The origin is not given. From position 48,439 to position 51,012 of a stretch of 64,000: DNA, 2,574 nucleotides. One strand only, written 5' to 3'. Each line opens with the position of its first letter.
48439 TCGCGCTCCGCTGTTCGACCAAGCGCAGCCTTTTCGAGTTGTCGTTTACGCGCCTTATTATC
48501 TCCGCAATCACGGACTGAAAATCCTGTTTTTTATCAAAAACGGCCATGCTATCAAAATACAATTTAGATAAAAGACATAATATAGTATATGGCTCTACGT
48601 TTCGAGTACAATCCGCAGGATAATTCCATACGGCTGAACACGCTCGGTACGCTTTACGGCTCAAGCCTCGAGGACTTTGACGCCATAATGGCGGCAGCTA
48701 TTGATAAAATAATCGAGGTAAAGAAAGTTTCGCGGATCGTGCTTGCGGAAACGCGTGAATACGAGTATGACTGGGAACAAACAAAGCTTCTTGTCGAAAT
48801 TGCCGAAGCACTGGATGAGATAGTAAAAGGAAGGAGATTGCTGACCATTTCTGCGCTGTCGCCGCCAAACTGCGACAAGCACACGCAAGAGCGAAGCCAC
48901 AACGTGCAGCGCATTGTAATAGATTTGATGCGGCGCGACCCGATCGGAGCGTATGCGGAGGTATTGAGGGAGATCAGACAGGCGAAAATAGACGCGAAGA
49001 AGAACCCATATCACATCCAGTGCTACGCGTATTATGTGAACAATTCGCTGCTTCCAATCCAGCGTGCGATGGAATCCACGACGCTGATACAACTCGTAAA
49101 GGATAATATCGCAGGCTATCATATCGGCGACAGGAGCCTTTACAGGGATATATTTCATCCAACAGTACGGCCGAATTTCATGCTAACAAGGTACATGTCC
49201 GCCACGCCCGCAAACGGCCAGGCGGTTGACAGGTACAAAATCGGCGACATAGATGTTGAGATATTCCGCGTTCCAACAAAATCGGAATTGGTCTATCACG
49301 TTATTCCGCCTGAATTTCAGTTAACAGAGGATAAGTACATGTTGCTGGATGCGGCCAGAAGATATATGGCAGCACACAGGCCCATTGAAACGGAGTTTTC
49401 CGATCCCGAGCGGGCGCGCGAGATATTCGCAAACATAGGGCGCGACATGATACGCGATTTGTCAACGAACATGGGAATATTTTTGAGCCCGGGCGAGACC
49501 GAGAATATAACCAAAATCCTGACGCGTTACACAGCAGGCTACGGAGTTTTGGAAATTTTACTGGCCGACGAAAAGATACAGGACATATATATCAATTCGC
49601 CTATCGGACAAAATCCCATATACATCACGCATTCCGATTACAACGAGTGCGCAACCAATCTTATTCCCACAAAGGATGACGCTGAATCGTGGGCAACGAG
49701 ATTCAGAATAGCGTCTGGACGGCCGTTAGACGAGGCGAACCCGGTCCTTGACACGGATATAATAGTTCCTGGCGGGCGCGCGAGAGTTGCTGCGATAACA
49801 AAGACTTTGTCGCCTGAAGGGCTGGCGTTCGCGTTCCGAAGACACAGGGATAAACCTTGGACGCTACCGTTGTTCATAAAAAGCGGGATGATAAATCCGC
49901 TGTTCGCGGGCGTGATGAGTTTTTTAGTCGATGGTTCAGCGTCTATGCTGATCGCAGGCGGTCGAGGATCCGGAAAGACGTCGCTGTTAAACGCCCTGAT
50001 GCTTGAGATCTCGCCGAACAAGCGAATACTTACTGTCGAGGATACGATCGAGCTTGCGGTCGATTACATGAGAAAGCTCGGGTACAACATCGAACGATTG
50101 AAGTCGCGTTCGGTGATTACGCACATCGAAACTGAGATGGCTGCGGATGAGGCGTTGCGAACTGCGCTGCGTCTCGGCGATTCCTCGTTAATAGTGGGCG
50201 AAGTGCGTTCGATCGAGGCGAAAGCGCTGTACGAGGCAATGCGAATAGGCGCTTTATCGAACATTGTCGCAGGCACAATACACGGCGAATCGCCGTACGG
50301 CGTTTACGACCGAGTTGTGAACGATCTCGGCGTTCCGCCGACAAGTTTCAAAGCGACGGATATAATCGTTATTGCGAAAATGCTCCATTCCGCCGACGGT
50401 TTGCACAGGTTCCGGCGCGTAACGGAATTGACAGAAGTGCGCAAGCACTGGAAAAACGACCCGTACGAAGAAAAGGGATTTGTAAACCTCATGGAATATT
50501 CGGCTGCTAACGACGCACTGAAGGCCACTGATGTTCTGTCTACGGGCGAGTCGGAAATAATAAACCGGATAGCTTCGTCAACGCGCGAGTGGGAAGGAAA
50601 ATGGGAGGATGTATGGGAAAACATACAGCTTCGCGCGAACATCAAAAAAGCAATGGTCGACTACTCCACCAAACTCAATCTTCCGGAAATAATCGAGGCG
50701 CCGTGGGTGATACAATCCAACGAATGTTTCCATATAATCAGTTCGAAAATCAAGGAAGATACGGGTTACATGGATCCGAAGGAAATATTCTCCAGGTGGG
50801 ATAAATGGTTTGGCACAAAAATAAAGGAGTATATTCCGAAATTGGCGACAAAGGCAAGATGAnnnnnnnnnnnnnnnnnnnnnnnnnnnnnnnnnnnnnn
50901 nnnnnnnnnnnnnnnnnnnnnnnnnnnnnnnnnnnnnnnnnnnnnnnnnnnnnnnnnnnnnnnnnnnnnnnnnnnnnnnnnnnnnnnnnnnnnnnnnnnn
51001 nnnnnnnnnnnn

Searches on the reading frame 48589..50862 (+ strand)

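Call 63: search_protein_families(library=pfam, proteins=[window:48589-50862:+], max_evalue=0.00001)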
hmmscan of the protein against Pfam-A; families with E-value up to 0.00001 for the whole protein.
window:48589-50862:+ (757 aa): 1 family
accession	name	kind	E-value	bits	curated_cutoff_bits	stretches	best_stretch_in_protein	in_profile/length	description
PF00437.27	T2SSE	-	1e-18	67.6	24.9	1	415-601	108-279/370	Type II/IV secretion system protein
